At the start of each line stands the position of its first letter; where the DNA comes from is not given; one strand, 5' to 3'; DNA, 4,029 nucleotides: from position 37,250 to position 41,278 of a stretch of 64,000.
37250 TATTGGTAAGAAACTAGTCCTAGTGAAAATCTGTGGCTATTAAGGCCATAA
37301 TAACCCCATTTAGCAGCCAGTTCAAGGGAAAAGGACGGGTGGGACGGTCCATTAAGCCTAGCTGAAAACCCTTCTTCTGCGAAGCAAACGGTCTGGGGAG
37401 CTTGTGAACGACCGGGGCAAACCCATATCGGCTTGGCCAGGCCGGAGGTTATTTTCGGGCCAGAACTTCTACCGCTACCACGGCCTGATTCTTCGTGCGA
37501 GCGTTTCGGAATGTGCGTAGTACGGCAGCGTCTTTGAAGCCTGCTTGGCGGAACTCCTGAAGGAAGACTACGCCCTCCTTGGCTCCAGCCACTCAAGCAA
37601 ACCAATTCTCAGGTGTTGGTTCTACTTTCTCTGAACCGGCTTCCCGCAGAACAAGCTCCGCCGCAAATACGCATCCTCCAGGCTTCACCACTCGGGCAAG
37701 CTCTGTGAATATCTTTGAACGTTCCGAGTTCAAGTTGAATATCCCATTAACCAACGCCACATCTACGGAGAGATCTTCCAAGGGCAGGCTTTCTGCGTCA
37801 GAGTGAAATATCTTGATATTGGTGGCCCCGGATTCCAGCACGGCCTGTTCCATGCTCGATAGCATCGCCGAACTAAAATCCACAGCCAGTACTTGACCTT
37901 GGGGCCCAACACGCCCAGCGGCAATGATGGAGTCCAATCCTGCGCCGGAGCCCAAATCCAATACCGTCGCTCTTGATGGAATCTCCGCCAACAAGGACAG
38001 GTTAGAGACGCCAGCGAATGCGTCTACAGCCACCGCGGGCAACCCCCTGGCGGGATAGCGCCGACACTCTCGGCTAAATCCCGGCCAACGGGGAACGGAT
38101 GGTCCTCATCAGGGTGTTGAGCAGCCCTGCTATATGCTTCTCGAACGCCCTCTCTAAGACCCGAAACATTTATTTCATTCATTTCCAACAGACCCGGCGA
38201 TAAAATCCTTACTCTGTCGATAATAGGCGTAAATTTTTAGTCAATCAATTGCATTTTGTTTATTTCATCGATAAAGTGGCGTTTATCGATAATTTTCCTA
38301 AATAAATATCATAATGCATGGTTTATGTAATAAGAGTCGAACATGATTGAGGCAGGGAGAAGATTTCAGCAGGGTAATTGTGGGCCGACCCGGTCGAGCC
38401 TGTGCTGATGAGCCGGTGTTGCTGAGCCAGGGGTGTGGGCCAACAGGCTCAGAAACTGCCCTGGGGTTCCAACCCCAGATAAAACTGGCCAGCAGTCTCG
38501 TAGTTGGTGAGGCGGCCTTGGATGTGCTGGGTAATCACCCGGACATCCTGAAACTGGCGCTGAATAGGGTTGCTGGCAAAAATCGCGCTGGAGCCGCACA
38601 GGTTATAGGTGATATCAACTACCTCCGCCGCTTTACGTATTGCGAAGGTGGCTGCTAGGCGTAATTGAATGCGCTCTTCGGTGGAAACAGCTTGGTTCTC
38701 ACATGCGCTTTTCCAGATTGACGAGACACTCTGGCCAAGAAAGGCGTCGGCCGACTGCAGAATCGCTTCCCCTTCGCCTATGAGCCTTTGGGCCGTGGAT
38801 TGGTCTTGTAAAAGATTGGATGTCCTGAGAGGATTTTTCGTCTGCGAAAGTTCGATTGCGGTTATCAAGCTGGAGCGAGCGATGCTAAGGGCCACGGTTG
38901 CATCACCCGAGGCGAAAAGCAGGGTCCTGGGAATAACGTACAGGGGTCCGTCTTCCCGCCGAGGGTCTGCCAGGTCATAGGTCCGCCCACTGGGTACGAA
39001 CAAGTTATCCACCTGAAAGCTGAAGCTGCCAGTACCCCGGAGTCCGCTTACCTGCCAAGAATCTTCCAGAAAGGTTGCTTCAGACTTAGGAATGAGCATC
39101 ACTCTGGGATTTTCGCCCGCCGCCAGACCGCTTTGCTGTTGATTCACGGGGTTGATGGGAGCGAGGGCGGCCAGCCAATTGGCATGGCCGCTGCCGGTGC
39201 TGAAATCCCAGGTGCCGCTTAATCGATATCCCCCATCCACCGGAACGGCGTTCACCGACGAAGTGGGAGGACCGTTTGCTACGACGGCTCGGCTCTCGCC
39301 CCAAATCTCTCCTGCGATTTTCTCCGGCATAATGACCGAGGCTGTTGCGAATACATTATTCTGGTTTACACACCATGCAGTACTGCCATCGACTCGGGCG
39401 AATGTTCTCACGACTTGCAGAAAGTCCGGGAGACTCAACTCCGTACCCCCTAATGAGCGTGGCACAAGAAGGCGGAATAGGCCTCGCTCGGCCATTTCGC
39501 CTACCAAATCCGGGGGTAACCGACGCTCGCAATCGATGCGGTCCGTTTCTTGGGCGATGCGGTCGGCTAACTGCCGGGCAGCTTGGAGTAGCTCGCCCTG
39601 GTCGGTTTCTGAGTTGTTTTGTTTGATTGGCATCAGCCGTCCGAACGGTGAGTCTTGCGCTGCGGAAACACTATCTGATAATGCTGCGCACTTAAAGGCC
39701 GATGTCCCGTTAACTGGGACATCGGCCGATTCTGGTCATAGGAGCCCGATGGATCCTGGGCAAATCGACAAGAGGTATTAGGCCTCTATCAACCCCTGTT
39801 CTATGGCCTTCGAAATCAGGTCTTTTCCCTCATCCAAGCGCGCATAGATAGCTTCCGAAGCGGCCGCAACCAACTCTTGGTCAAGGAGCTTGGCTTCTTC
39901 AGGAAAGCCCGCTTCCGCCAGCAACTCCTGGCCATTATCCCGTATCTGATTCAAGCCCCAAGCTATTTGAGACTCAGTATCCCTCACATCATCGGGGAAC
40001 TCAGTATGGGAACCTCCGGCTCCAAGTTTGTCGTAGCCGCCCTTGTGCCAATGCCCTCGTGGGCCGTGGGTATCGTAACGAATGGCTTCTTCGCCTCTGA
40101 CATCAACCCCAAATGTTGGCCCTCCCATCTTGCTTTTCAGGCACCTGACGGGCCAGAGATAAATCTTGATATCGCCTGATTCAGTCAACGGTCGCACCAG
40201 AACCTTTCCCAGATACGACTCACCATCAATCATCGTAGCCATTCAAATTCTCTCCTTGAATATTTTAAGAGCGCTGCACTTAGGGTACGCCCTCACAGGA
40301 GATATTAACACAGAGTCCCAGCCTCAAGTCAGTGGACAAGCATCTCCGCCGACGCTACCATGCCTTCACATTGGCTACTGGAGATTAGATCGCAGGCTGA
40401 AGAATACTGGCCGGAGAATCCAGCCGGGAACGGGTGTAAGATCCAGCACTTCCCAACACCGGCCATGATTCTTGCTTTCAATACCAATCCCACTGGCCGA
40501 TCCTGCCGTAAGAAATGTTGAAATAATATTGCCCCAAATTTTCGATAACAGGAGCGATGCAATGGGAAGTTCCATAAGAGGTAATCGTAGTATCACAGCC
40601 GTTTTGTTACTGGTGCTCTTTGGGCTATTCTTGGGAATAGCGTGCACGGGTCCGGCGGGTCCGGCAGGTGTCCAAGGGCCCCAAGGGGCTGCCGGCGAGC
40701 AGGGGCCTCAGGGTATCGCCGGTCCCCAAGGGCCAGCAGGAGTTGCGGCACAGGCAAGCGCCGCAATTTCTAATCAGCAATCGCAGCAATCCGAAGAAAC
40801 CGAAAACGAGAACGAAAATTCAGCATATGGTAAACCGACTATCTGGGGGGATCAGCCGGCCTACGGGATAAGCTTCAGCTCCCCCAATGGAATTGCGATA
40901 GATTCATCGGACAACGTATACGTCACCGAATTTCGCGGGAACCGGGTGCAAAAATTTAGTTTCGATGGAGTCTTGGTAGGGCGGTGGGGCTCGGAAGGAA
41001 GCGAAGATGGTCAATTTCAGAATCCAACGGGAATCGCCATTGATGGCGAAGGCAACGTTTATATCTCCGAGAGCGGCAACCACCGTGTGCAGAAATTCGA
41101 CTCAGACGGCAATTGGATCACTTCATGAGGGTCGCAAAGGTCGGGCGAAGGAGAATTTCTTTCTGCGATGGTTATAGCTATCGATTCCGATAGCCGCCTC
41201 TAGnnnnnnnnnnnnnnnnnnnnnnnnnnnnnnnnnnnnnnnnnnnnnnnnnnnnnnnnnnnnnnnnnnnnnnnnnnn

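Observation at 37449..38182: ArsM-like methyltransferase with a single Sec at the third conserved-Cys position and neither of the other two ArsM cysteines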

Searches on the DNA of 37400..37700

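Call 82: search_rna_families(source=window, start=37400, end=37700, threshold=evalue, max_evalue=10)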
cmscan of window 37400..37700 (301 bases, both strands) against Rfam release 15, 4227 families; matches with E-value up to 10: 1.
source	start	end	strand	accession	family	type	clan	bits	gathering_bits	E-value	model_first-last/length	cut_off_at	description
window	37500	37700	+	RF01951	SOX2OT_exon1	Gene; lncRNA;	-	8.4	65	7.5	1-208/230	3'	SOX2 overlapping transcript exon 1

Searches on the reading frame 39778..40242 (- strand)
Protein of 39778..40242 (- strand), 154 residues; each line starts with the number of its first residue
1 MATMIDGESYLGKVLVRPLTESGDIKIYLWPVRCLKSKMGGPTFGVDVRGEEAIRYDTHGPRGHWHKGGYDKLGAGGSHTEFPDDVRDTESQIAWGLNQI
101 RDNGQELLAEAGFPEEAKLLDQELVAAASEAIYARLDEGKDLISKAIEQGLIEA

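Call 45: search_protein_families(library=pfam, proteins=[window:39778-40242:-], max_evalue=0.0001)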
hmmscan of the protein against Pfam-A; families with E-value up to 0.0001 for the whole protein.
window:39778-40242:- (154 aa): 1 family
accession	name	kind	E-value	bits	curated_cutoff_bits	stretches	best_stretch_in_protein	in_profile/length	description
PF24777.1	DUF7700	-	1.8e-05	24.9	25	1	49-132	34-111/115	Domain of unknown function (DUF7700)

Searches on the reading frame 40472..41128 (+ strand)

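Call 45: search_protein_families(library=pfam, proteins=[window:40472-41128:+], max_evalue=0.0001)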
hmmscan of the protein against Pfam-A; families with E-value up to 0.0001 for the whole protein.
window:40472-41128:+ (218 aa): 5 families
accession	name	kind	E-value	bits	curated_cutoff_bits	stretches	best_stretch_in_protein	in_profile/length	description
PF01436.27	NHL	-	3.6e-18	65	20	2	182-209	1-28/28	NHL repeat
PF08450.18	SGL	-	2e-08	34.6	26.3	0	136-172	184-220/246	SMP-30/Gluconolactonase/LRE-like region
PF06739.17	SBBP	-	2.2e-07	31.1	20.5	0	137-152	14-29/38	Beta-propeller repeat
PF01391.23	Collagen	-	2.2e-05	24.6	27.2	1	60-90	13-43/60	Collagen triple helix repeat (20 copies)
PF22701.2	Mala_s_1-like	-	4.4e-05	23.8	27.5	1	139-217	91-164/195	Mal s 1 allergenic protein-like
